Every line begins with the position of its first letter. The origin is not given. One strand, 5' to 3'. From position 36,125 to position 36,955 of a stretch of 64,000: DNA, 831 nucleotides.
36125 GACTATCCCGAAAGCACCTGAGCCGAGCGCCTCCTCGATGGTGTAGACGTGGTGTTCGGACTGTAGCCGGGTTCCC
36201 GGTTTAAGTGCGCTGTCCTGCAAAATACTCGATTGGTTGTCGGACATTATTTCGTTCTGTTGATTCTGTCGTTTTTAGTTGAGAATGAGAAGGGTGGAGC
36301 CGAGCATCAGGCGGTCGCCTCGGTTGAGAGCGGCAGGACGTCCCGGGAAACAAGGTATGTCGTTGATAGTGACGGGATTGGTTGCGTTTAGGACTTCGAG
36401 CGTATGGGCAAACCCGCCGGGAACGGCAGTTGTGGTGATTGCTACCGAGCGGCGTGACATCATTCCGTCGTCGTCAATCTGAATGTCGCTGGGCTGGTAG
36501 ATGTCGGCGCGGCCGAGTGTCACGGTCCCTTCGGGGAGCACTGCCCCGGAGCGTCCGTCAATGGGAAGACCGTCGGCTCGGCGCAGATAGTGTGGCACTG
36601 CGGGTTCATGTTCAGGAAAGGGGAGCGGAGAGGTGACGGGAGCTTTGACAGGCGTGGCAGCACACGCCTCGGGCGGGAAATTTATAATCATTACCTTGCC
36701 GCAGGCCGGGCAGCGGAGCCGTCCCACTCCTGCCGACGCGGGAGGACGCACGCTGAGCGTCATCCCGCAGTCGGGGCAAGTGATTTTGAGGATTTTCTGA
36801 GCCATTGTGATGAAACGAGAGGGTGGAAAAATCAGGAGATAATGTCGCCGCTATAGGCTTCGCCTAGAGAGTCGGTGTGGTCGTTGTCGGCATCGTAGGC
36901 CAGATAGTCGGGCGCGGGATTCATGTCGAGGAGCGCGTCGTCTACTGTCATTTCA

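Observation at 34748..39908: Six-gene caspase / LytTR / FHA / Hanks-kinase module I cannot assign to a named system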

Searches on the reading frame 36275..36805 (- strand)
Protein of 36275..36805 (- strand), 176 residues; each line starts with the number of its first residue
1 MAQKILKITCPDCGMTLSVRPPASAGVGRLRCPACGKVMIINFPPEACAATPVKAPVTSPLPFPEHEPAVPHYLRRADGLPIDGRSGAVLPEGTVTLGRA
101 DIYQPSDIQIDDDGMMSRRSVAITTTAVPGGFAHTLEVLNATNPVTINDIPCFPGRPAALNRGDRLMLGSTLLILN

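Call 3: search_protein_families(library=pfam, proteins=[window:36275-36805:-], max_evalue=0.1)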
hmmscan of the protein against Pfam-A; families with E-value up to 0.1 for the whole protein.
window:36275-36805:- (176 aa): 18 families
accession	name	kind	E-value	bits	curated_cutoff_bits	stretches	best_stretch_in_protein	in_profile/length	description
PF13717.11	Zn_ribbon_4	-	0.00039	20.7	30.3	1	7-39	2-35/36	zinc-ribbon domain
PF13248.11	Zn_ribbon_3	-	0.00061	19.6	27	0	31-38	4-11/26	zinc-ribbon domain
PF14803.11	Zn_ribbon_Nudix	-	0.00074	19.8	25.6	1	10-38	3-31/34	Nudix N-terminal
PF07754.17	HVO_2753_ZBP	-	0.0065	16.7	33.2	0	31-41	18-28/46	Small zinc finger protein HVO_2753-like, Zn-binding pocket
PF23548.1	Zn_ribbon_FGT1_2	-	0.0083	16.1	27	0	6-20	19-33/35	FORGETTER1 second zinc ribbon domain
PF24460.1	DUF7575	-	0.018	14.8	28.5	0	30-37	4-11/28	Domain of unknown function (DUF7575)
PF22747.2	Zn_ribbon_DUF2089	-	0.019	15.5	27.6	0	32-41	1-10/32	DUF2089 zinc ribbon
PF24441.1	DUF7560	-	0.019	15.1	27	0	8-22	6-20/44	Family of unknown function (DUF7560)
PF23547.1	Zn_ribbon_FGT1_1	-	0.019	15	27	1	7-36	2-27/35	FORGETTER1 first zinc ribbon domain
PF24042.1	DUF7351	-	0.023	14.9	31.2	1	9-51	3-44/177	Domain of unknown function (DUF7351)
PF13408.12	Zn_ribbon_recom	-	0.027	15.3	25.3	0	28-41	4-17/58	Recombinase zinc beta ribbon domain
PF10825.13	DUF2752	-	0.035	14.6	27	0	3-17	4-18/49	Protein of unknown function (DUF2752)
PF12773.13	DZR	-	0.039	14.6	27.3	1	9-41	14-36/45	Double zinc ribbon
PF08271.17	Zn_Ribbon_TF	-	0.043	13.8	29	0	9-39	2-29/43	TFIIB zinc-binding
PF24292.1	DUF7479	-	0.068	13.7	27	0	29-40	30-41/60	Domain of unknown function (DUF7479)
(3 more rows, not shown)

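Call 4: search_protein_families(library=padloc, proteins=[window:36275-36805:-], max_evalue=0.1)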
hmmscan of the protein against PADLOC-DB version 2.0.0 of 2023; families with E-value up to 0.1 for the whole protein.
window:36275-36805:- (176 aa): 0 families

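Call 5: search_protein_families(library=ncbifam, proteins=[window:36275-36805:-], max_evalue=0.1)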
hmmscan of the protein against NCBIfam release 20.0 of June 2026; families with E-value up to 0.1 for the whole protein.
window:36275-36805:- (176 aa): 11 families
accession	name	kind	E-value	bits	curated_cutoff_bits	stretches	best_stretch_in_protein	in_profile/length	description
NF047912.1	ECs_2282_CxxC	subfamily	0.0034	17.2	37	1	7-39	2-37/60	ECs_2282 family putative zinc-binding protein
NF001629.0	PRK00415.1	equivalog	0.004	16.6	70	1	2-40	9-44/62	30S ribosomal protein S27e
NF041913.1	HVO_2142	equivalog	0.006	16.4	90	1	4-35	8-39/48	HVO_2142 family zinc finger protein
NF011481.0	PRK14890.1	equivalog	0.014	15.4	61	0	5-36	25-57/61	putative Zn-ribbon RNA-binding protein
NF038384.1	zinc_YnfU_fam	subfamily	0.019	14.5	36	0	6-15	15-24/52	YnfU family zinc-binding protein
NF041374.1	GDCCVxC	domain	0.031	14.5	40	0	7-39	2-34/58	GDCCVxC domain-containing (seleno)protein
NF040506.1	PG0870_Nterm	domain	0.032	14.4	50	0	26-37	8-19/56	PG0870-related protein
NF009623.0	PRK13130.1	equivalog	0.034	14.2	68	0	6-23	16-33/56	RNA-protein complex protein Nop10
TIGR02605.1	CxxC_CxxC_SSSS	subfamily_domain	0.041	14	31.3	1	10-37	8-34/52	FmdB family zinc ribbon protein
NF033497.1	rubre_like_arch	subfamily_domain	0.055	13.2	32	0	9-16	18-25/34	rubrerythrin-like domain-containing protein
NF041070.1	carrier_LysW_Arch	domain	0.093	12.8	75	0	8-20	24-36/57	alpha-aminoadipate/glutamate carrier protein LysW/ArgW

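Call 7: find_homologous_proteins(query=window:36275-36805:-, max_evalue=0.001)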
Query window:36275-36805:- (176 aa): 5 proteins with E <= 0.001 among 298 candidates.
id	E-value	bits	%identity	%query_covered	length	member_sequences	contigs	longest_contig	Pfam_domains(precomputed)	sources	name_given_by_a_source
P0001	8.7e-103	360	93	100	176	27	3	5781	PF00498.32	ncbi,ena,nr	ncbi:MAG: FHA domain-containing protein [Duncaniella sp.]|nr:FHA domain-containing protein [Duncanie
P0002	3.3e-57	212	60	99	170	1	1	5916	PF00498.32,PF13717.12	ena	-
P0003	3.2e-20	91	32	95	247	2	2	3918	PF00498.32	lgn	-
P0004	5.5e-18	84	38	97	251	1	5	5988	-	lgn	-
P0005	4.6e-15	74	34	95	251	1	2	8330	PF24441.2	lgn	-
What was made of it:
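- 36275..36805 (-): Cytoplasmic Zn-ribbon plus FHA adaptor (176 aa). It has one ribbon here and two or three in relatives. Only 5 close protein clusters exist (call 7).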

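Call 8: find_encoding_contigs(protein=P0002, flank=10000, max_places=4)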
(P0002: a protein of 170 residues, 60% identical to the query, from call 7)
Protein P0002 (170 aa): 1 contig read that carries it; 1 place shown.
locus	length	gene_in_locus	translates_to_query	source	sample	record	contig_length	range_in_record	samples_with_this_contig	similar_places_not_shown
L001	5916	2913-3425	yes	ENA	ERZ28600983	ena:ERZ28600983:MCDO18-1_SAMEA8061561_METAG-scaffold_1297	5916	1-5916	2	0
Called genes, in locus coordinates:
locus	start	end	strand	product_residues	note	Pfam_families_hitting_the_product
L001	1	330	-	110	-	?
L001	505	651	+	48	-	-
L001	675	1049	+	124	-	-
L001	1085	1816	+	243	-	PF00656:Peptidase_C14, PF01650:Peptidase_C13 (faint)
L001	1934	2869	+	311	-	-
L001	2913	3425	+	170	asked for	PF13717:Zn_ribbon_4 (weak), PF00498:FHA (weak)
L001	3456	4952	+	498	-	PF07714:PK_Tyr_Ser-Thr, PF00069:Pkinase, PF01636:APH (faint)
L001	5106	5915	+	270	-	?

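Call 9: find_encoding_contigs(protein=P0005, flank=10000, max_places=4)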
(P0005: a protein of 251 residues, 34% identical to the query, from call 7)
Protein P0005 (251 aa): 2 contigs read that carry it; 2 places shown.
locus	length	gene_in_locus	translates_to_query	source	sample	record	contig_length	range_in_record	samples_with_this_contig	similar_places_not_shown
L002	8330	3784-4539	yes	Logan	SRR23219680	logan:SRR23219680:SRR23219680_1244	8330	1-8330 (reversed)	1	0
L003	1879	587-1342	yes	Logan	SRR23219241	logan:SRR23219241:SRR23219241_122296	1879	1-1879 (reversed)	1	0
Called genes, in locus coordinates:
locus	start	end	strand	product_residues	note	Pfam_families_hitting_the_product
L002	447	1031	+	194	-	PF02357:NusG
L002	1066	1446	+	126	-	-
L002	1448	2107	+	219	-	PF00498:FHA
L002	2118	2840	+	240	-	PF14538:Raptor_N (faint), PF00656:Peptidase_C14, PF01650:Peptidase_C13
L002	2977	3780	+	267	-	-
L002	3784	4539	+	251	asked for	PF24441:DUF7560 (faint)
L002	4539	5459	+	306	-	PF13672:PP2C_2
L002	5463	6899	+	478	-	PF00069:Pkinase, PF07714:PK_Tyr_Ser-Thr, PF03109:ABC1 (weak)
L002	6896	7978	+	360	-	-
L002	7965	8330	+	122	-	?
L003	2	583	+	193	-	?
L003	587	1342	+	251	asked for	PF24441:DUF7560 (faint)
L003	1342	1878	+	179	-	?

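Call 10: find_encoding_contigs(protein=P0003, flank=10000, max_places=4)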
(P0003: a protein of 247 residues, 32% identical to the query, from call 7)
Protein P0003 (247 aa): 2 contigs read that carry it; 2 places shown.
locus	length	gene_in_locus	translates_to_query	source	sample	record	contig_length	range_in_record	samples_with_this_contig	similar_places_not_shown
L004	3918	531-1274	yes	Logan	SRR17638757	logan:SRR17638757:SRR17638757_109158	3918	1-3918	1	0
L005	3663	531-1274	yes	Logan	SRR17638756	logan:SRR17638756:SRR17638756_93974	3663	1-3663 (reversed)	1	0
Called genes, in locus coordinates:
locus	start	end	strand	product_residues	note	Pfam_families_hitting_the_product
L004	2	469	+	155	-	?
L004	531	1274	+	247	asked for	PF00498:FHA (weak)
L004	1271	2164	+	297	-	PF13672:PP2C_2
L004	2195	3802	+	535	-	PF08238:Sel1 (weak)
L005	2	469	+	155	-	?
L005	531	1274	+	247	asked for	PF00498:FHA (weak)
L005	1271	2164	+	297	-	PF13672:PP2C_2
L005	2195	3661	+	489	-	?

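Call 15: search_protein_families(library=pfam, proteins=[L002:1066-1446:+, L002:1436-2107:+, L002:2977-3780:+, L002:3784-4539:+, L002:5463-6899:+, L002:6896-7978:+, L004:531-1274:+, L001:2913-3425:+, P0004], max_evalue=0.05)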
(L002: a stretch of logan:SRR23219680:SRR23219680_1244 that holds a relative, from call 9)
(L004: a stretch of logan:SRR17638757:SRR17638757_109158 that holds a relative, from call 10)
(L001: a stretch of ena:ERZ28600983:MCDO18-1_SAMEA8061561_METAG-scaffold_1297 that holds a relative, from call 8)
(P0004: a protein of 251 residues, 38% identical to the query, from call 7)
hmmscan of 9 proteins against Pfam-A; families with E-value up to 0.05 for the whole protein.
L002:1066-1446:+ (126 aa): 1 family
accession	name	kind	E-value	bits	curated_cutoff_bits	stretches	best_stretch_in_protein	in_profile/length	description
PF04397.21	LytTR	-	4.1e-05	24.2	22.6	1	11-103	2-85/98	LytTr DNA-binding domain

L002:1436-2107:+ (223 aa): 5 families
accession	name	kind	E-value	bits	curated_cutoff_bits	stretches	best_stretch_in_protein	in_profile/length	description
PF00498.31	FHA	-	5.5e-10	40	20.7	1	9-80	1-67/67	FHA domain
PF16697.10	Yop-YscD_cpl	-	0.014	16.1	33.2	0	9-81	19-85/94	Inner membrane component of T3SS, cytoplasmic domain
PF01485.27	IBR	-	0.014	15.9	24.3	1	189-222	10-49/65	IBR domain, a half RING-finger domain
PF00130.28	C1_1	-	0.025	14.8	26.5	1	199-222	13-36/53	Phorbol esters/diacylglycerol binding domain (C1 domain)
PF13453.11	Zn_ribbon_TFIIB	-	0.027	14.3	22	0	199-221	1-23/41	Transcription factor zinc-finger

L002:2977-3780:+ (267 aa): 1 family
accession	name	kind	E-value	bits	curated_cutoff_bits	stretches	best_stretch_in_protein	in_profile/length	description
PF13786.12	DUF4179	-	0.02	15.7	30.1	1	12-87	3-73/94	Domain of unknown function (DUF4179)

L002:3784-4539:+ (251 aa): 17 families
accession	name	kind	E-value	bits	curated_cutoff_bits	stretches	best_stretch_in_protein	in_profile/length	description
PF24441.1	DUF7560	-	3.6e-06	27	27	0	89-100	3-14/44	Family of unknown function (DUF7560)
PF23547.1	Zn_ribbon_FGT1_1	-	0.0002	21.3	27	0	108-120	15-27/35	FORGETTER1 first zinc ribbon domain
PF23548.1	Zn_ribbon_FGT1_2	-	0.00022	21.2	27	0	91-98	20-27/35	FORGETTER1 second zinc ribbon domain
PF05129.18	Zn_ribbon_Elf1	-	0.00062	20.3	29.8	0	8-49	22-63/79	Transcription elongation factor Elf1 like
PF14353.12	CpXC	-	0.0012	19.2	25.4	0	79-100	25-46/121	CpXC protein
PF17283.8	Zn_ribbon_SprT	-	0.0017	18.8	28.1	1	89-123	2-34/38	SprT-like zinc ribbon domain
PF05605.18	zf-Di19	-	0.0022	18.6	27.5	0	91-128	2-46/54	Drought induced 19 protein (Di19), zinc-binding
PF23454.1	Zn_ribbon_Brz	-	0.0031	18.5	27.9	0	91-100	5-14/58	Transcriptional regulator Brz zinc beta ribbon domain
PF14369.11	Zn_ribbon_19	-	0.0055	17.3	30.8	0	16-40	8-29/35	zinc-ribbon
PF16919.11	PknG_rubred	-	0.0055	17.1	28.5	0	85-120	31-65/74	Protein kinase G rubredoxin domain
PF24440.1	DUF7559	-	0.0058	17.3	27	0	88-101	32-45/52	Family of unknown function (DUF7559)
PF12760.12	Zn_ribbon_IS1595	-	0.006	17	25.4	0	33-47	19-33/46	Transposase zinc-ribbon domain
PF09723.15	Zn_ribbon_8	-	0.012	16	34.4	0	89-121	3-34/41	Zinc ribbon domain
PF01485.27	IBR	-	0.015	15.8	24.3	1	8-41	18-50/65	IBR domain, a half RING-finger domain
PF16697.10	Yop-YscD_cpl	-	0.023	15.4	33.2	0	159-249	11-92/94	Inner membrane component of T3SS, cytoplasmic domain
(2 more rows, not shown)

L002:5463-6899:+ (478 aa): 7 families
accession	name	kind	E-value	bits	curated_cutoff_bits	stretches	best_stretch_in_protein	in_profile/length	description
PF00069.31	Pkinase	-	2.3e-27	96.5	31.7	1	67-286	23-250/263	Protein kinase domain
PF07714.23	PK_Tyr_Ser-Thr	-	2.5e-17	63.5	23.1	1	67-264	27-217/258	Protein tyrosine and serine/threonine kinase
PF03109.22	ABC1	-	6.2e-06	26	22.9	1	82-201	104-222/244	ABC1 atypical kinase-like domain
PF17667.7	Pkinase_fungal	-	0.00084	18.6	24.1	1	131-202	273-348/387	Fungal protein kinase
PF01636.29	APH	-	0.0035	17.6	23.2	0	159-193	165-197/239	Phosphotransferase enzyme family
PF06293.20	Kdo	-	0.0063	16.4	21.3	1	115-193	89-169/207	Lipopolysaccharide kinase (Kdo/WaaP) family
PF14531.12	Kinase-like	-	0.0078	15.9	25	1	99-221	102-213/289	Kinase-like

L002:6896-7978:+ (360 aa): 1 family
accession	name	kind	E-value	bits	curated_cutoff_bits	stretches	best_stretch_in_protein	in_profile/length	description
PF12844.13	HTH_19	-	0.011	16.1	30.2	1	157-199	19-61/64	Helix-turn-helix domain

L004:531-1274:+ (247 aa): 15 families
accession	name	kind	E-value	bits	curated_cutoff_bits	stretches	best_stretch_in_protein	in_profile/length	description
PF00498.31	FHA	-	9e-06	26.5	20.7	1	164-238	1-67/67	FHA domain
PF16697.10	Yop-YscD_cpl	-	1.6e-05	25.5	33.2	1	156-246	11-92/94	Inner membrane component of T3SS, cytoplasmic domain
PF01485.27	IBR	-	0.00018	21.9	24.3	1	9-41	19-50/65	IBR domain, a half RING-finger domain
PF05129.18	Zn_ribbon_Elf1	-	0.0007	20.1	29.8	0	15-48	27-62/79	Transcription elongation factor Elf1 like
PF23451.1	Zn_ribbon_PaaD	-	0.004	17.2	27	1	84-115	11-42/53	PaaD zinc beta ribbon domain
PF05876.18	GpA_ATPase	-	0.013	15.6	25.6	0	84-121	191-235/247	Phage terminase large subunit gpA, ATPase domain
PF19134.6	DUF5817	-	0.015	15.7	31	0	88-118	4-30/57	Domain of unknown function (DUF5817)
PF24460.1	DUF7575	-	0.016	15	28.5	0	109-117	3-11/28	Domain of unknown function (DUF7575)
PF12773.13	DZR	-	0.019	15.6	27.3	0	88-123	13-38/45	Double zinc ribbon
PF19769.4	CPxCG_zf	-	0.021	15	27.2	0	31-86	22-80/183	CPxCG-related zinc finger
PF05481.17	Myco_19_kDa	-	0.031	15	23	0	18-73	10-63/117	Mycobacterium 19 kDa lipoprotein antigen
PF24046.1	At4g08330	-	0.042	14.3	27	0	32-128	8-97/129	At4g08330 beta-tent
PF14803.11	Zn_ribbon_Nudix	-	0.044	14.2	25.6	0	35-49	3-17/34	Nudix N-terminal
PF21817.3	CapR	-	0.045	14.4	24.2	0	72-96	16-41/67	CapR homology domain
PF23548.1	Zn_ribbon_FGT1_2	-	0.047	13.7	27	0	10-20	20-30/35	FORGETTER1 second zinc ribbon domain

L001:2913-3425:+ (170 aa): 20 families
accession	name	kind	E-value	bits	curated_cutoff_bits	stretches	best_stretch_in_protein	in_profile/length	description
PF00498.31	FHA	-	2.7e-06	28.1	20.7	1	89-163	1-67/67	FHA domain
PF13717.11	Zn_ribbon_4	-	4.1e-06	27.1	30.3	1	9-40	2-34/36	zinc-ribbon domain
PF24441.1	DUF7560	-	0.00065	19.8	27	1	10-39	6-35/44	Family of unknown function (DUF7560)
PF24460.1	DUF7575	-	0.0015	18.3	28.5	0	10-19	4-13/28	Domain of unknown function (DUF7575)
PF13408.12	Zn_ribbon_recom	-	0.0017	19.1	25.3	0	30-43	4-17/58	Recombinase zinc beta ribbon domain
PF05191.20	ADK_lid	-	0.0039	17.5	26.6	1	11-41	3-31/36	Adenylate kinase, active site lid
PF16697.10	Yop-YscD_cpl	-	0.0069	17.1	33.2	1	79-169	9-90/94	Inner membrane component of T3SS, cytoplasmic domain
PF13248.11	Zn_ribbon_3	-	0.0074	16.2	27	0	31-39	2-10/26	zinc-ribbon domain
PF23454.1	Zn_ribbon_Brz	-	0.011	16.8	27.9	0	31-60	5-34/58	Transcriptional regulator Brz zinc beta ribbon domain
PF09723.15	Zn_ribbon_8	-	0.011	16.2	34.4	1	12-39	8-34/41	Zinc ribbon domain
PF08271.17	Zn_Ribbon_TF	-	0.012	15.6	29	1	11-38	2-26/43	TFIIB zinc-binding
PF07754.17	HVO_2753_ZBP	-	0.014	15.7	33.2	0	31-43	16-28/46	Small zinc finger protein HVO_2753-like, Zn-binding pocket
PF12172.15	zf-ChsH2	-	0.019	15.2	23.2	0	4-19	6-21/37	ChsH2, rubredoxin-like zinc ribbon domain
PF23548.1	Zn_ribbon_FGT1_2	-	0.023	14.7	27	0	27-38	16-27/35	FORGETTER1 second zinc ribbon domain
PF14353.12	CpXC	-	0.026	14.9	25.4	0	6-22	34-50/121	CpXC protein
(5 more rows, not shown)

P0004 (251 aa): 18 families
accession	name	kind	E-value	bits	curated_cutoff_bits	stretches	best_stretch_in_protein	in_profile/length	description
PF00498.31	FHA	-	0.00011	23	20.7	1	170-243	2-67/67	FHA domain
PF14354.12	Lar_restr_allev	-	0.00016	22.3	28.6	1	91-118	5-33/58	Restriction alleviation protein Lar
PF16697.10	Yop-YscD_cpl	-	0.00046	20.8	33.2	1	160-250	10-91/94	Inner membrane component of T3SS, cytoplasmic domain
PF12773.13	DZR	-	0.0013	19.3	27.3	1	91-125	14-39/45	Double zinc ribbon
PF13248.11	Zn_ribbon_3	-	0.0023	17.8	27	0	89-100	2-13/26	zinc-ribbon domain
PF05876.18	GpA_ATPase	-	0.0025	17.9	25.6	1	25-99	179-233/247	Phage terminase large subunit gpA, ATPase domain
PF24042.1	DUF7351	-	0.0081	16.4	31.2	1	91-156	3-67/177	Domain of unknown function (DUF7351)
PF10601.15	zf-LITAF-like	-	0.0095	16.5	23.8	0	109-127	4-22/70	LITAF-like zinc ribbon domain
PF09723.15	Zn_ribbon_8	-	0.01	16.3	34.4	0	17-52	6-40/41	Zinc ribbon domain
PF01485.27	IBR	-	0.011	16.3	24.3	0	90-118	19-49/65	IBR domain, a half RING-finger domain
PF23548.1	Zn_ribbon_FGT1_2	-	0.017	15.1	27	0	88-99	19-30/35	FORGETTER1 second zinc ribbon domain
PF14690.11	Zn_ribbon_ISL3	-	0.018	15.8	25.5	0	40-56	2-17/47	zinc-finger of transposase IS204/IS1001/IS1096/IS1165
PF25208.1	DUF7838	-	0.018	15.4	28.5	0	79-96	23-40/55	Domain of unknown function (DUF7838)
PF23451.1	Zn_ribbon_PaaD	-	0.033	14.3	27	0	39-49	13-23/53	PaaD zinc beta ribbon domain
PF08271.17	Zn_Ribbon_TF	-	0.033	14.2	29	0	91-123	2-31/43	TFIIB zinc-binding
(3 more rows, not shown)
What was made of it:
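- On Hanks-type Ser/Thr kinase / FHA / PP2C signalling module: Orthologues pass the Pfam cut-off (call 15).
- Checked: The 60%-identical orthologue scores 28.1 bits against a cut-off of 20.7 (call 15).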

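Call 49: search_solved_structures(query=A5, max_evalue=0.1, show_alignments=1)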
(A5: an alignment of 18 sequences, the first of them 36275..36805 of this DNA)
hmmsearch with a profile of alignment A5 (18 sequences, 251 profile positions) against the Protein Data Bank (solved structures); distinct sequences matched with E-value up to 0.1: 14.
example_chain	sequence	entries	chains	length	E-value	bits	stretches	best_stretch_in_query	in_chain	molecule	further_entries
3po8_A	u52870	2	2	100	0.00021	24.3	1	159-247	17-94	Putative uncharacterized protein TB39.8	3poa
2lc1_A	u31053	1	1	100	0.00023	24.2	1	159-247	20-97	Putative uncharacterized protein TB39.8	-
3oun_A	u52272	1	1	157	0.0011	21.9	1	159-246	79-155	Putative uncharacterized protein TB39.8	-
6hc1_A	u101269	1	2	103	0.005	19.8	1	154-248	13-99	GGDEF domain protein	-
4c2m_I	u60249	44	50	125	0.0051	19.8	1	12-122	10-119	DNA-DIRECTED RNA POLYMERASE I SUBUNIT RPA12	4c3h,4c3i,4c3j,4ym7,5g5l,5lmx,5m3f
6hc0_B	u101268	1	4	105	0.0054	19.7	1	154-248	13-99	GGDEF domain protein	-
7oqy_Y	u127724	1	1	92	0.027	17.4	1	36-121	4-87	DNA-directed RNA polymerase, subunit M (RpoM-2)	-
4qiw_P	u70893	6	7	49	0.032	17.2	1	93-130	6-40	DNA-directed RNA polymerase subunit P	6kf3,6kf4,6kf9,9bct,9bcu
9fhl_W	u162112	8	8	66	0.037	17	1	89-136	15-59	Small ribosomal subunit protein eS27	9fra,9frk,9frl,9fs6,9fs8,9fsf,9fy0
2kb3_A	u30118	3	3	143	0.041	16.8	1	131-247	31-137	Oxoglutarate dehydrogenase inhibitor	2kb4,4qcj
8p5x_G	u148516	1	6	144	0.042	16.8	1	131-247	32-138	Oxoglutarate dehydrogenase inhibitor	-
6hbz_A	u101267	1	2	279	0.063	16.2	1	155-248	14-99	GGDEF domain protein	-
36rp_P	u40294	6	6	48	0.079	15.9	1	93-136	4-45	DNA-directed RNA polymerase subunit Rpo12 | DNA-directed RNA polymerase subunit P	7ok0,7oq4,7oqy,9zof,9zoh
7qca_LOO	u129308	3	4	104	0.079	15.9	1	26-109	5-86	60S ribosomal protein L44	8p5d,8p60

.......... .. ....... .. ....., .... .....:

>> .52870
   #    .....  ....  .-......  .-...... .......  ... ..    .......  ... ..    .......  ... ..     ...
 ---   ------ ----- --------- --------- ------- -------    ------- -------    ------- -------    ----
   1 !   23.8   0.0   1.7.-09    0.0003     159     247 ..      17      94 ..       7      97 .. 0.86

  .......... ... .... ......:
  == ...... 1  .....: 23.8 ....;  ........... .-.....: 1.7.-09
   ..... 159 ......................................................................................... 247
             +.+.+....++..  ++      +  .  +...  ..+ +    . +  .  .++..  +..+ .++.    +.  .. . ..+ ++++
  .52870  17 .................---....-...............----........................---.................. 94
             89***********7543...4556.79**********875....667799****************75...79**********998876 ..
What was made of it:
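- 36275..36805 (-): FHA is supported through orthologues (call 15) and a profile against PDB (call 49).
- On Hanks-type Ser/Thr kinase / FHA / PP2C signalling module: A family profile hits FHA structures (call 49).
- Checked: An 18-sequence family profile finds Mycobacterium FHA structures (3po8, E=2e-4) and OdhI/GarA (call 49).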

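Call 71: search_protein_families(library=ncbifam, proteins=[L002:6896-7978:+, L002:1436-2107:+, L002:4539-5459:+, L002:447-1031:+], max_evalue=0.001)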
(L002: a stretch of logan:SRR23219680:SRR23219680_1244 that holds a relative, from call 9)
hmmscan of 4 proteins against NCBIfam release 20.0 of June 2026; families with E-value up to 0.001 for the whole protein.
L002:6896-7978:+ (360 aa): 0 families

L002:1436-2107:+ (223 aa): 2 families
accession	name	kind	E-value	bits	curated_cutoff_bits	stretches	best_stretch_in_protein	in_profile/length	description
NF049868.1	FhaB_Rv0019c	equivalog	2e-06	28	125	1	7-60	86-136/158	FHA domain-containing protein FhaB/FipA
NF052573.1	HisKinEspAMyxo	equivalog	1.2e-05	23.6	1400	1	6-57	45-94/755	serine histidine kinase EspA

L002:4539-5459:+ (306 aa): 2 families
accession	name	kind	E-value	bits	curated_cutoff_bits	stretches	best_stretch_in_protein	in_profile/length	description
NF033484.1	Stp1_PP2C_phos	equivalog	4.3e-44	150.8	230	1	17-245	8-230/232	Stp1/IreP family PP2C-type Ser/Thr phosphatase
NF011149.0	PRK14559.1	equivalog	6.2e-17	61.6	374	1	35-205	411-581/642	serine/threonine phosphatase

L002:447-1031:+ (194 aa): 5 families
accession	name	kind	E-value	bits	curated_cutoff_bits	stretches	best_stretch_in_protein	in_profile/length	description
NF033644.1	antiterm_UpxY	subfamily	9.4e-38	129.8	100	1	29-187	1-163/164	UpxY family transcription antiterminator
TIGR01955.1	RfaH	equivalog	4.1e-09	36.6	144.5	1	29-185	1-155/159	transcription/translation regulatory transformer protein RfaH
NF033641.1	antiterm_LoaP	exception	3.1e-08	33.9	125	1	37-180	9-155/166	antiterminator LoaP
TIGR00922.1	nusG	equivalog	2.6e-06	27.4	135.7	1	56-178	37-158/172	transcription termination/antitermination protein NusG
NF006534.0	PRK09014.1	equivalog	0.00023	21.1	124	1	28-177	3-147/162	transcription/translation regulatory transformer protein RfaH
